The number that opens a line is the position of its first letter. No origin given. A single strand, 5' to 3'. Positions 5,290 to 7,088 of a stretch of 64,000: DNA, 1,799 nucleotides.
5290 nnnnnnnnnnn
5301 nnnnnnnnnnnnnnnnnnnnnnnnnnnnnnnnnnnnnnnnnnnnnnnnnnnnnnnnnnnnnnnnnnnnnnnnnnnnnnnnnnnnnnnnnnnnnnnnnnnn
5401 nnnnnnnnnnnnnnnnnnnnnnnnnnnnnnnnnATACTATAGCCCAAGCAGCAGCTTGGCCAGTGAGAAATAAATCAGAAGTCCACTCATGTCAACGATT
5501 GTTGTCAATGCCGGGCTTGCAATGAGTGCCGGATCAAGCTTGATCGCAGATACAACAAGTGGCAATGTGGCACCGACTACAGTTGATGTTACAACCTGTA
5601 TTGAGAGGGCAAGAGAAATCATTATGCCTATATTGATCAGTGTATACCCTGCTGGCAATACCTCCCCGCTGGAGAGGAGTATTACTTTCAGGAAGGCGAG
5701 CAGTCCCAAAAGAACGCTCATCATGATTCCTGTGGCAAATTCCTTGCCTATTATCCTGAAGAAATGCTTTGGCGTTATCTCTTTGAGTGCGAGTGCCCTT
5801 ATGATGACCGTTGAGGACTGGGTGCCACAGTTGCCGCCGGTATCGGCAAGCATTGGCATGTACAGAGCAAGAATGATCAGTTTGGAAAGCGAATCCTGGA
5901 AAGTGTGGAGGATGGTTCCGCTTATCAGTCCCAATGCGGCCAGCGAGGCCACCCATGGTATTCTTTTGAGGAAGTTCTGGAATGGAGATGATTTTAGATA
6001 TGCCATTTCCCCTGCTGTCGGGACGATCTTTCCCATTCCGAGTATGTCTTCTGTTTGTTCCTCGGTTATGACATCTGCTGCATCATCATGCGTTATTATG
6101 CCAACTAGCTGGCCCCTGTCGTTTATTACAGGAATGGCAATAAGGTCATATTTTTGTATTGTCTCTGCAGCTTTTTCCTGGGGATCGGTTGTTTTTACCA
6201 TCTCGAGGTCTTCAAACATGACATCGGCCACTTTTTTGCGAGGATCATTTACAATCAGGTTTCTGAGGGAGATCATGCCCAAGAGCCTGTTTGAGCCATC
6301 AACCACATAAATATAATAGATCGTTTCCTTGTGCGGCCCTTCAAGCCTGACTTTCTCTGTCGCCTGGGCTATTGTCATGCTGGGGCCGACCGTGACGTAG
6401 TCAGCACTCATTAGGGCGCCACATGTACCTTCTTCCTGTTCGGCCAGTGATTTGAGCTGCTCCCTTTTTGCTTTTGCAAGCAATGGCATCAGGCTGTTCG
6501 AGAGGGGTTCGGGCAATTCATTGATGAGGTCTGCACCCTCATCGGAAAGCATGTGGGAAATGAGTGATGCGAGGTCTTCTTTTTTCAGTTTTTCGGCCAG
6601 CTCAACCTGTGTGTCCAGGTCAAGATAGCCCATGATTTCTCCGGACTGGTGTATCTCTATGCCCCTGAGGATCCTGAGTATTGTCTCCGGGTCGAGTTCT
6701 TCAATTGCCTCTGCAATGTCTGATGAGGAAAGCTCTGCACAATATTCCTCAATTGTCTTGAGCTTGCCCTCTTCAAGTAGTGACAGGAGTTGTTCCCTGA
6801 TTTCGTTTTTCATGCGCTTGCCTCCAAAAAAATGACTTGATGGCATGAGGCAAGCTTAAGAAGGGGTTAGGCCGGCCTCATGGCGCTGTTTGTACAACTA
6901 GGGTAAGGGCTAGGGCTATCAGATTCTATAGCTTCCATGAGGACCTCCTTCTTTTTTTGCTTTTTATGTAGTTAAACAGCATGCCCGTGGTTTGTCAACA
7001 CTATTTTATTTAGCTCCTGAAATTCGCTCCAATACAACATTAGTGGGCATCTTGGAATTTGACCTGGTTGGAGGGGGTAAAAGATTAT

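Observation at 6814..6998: mgtE leader: proline-rich leader ORF plus a 1:2 / 2:3 / 3:4 alternative-pairing switch that sequesters the mgtE Shine-Dalgarno (mgtL-like logic, no obvious M-box)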

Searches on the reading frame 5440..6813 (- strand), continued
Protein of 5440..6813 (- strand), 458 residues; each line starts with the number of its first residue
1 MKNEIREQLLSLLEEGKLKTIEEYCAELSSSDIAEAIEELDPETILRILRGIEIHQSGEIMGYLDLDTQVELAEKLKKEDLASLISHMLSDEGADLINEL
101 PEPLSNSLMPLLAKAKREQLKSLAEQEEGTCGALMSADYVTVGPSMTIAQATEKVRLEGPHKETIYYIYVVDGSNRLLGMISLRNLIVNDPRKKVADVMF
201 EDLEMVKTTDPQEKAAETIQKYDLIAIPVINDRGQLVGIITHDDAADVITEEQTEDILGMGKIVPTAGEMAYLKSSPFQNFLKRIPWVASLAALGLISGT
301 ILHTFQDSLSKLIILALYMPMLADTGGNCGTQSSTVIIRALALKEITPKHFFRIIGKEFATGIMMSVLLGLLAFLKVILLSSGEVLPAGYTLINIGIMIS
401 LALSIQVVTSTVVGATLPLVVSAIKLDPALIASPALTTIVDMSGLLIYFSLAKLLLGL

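Call 65: find_encoding_contigs(protein=P0129, flank=400, max_places=10)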
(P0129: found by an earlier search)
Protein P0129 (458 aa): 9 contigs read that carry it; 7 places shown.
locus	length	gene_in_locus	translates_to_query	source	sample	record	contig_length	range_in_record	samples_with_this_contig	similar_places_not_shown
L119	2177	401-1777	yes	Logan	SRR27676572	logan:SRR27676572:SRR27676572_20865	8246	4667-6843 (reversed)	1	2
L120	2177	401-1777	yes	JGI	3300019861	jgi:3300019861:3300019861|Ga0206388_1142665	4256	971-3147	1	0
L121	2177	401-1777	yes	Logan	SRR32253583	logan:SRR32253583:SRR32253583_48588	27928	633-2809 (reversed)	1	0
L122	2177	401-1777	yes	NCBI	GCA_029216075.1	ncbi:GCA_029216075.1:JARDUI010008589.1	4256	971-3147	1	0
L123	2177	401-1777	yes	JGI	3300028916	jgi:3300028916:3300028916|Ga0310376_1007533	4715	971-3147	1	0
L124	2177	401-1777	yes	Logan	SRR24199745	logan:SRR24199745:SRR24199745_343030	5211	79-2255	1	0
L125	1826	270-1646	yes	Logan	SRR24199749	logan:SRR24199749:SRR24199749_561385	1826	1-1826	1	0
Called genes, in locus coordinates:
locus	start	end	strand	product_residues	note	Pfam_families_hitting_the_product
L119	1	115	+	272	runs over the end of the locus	PF09674:DUF2400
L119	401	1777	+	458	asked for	PF03448:MgtE_N, PF00571:CBS, PF01769:MgtE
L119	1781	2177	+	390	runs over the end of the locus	PF13360:PQQ_2, PF13570:Beta-prop_ACSF4 (faint), PF13360:PQQ_2 (weak)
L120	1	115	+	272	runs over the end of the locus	PF09674:DUF2400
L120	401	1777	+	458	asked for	PF03448:MgtE_N, PF00571:CBS, PF01769:MgtE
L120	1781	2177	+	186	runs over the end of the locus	-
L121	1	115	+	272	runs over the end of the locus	PF09674:DUF2400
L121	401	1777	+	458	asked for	PF03448:MgtE_N, PF00571:CBS, PF01769:MgtE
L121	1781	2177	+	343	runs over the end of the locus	?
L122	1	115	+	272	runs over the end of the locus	PF09674:DUF2400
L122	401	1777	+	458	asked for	PF03448:MgtE_N, PF00571:CBS, PF01769:MgtE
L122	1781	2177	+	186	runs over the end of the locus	-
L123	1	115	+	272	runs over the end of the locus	PF09674:DUF2400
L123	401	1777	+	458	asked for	PF03448:MgtE_N, PF00571:CBS, PF01769:MgtE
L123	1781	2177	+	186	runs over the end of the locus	-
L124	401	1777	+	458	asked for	PF03448:MgtE_N, PF00571:CBS, PF01769:MgtE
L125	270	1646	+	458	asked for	PF03448:MgtE_N, PF00571:CBS, PF01769:MgtE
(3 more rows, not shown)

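Call 84: find_encoding_contigs(protein=P0004, flank=500, max_places=6)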
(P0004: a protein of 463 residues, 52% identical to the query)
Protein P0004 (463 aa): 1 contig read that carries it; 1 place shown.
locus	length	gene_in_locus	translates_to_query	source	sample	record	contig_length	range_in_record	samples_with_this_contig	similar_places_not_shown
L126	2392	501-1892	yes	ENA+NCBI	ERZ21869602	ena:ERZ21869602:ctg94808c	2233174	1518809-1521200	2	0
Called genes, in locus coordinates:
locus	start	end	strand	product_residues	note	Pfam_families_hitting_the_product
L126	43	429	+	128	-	PF09674:DUF2400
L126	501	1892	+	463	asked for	PF03448:MgtE_N, PF00571:CBS, PF01769:MgtE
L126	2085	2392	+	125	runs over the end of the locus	PF01584:CheW (weak)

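Call 85: find_encoding_contigs(protein=P0003, flank=500, max_places=6)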
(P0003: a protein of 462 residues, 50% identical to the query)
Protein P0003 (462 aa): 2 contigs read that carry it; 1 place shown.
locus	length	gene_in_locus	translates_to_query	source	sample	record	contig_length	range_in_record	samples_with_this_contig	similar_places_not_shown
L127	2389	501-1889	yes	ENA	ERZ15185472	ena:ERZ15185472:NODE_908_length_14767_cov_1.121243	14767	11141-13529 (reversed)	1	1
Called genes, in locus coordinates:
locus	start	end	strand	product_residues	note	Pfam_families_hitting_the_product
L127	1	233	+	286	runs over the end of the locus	PF09674:DUF2400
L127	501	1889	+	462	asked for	PF03448:MgtE_N, PF00571:CBS, PF01769:MgtE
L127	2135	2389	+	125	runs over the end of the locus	PF01584:CheW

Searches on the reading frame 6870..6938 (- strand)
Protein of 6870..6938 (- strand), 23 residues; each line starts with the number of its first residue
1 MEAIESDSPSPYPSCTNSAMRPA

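Call 35: search_protein_families(library=ncbifam, proteins=[window:6870-6938:-], max_evalue=10)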
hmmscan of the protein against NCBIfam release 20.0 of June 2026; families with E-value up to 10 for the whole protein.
seq(23 aa): 0 families

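Call 36: search_protein_families(library=pfam, proteins=[window:6870-6938:-], max_evalue=10)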
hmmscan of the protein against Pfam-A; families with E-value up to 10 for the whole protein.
seq(23 aa): 0 families
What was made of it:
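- Tried and rejected: Pfam and NCBIfam for the peptides: nothing (calls 35, 36).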
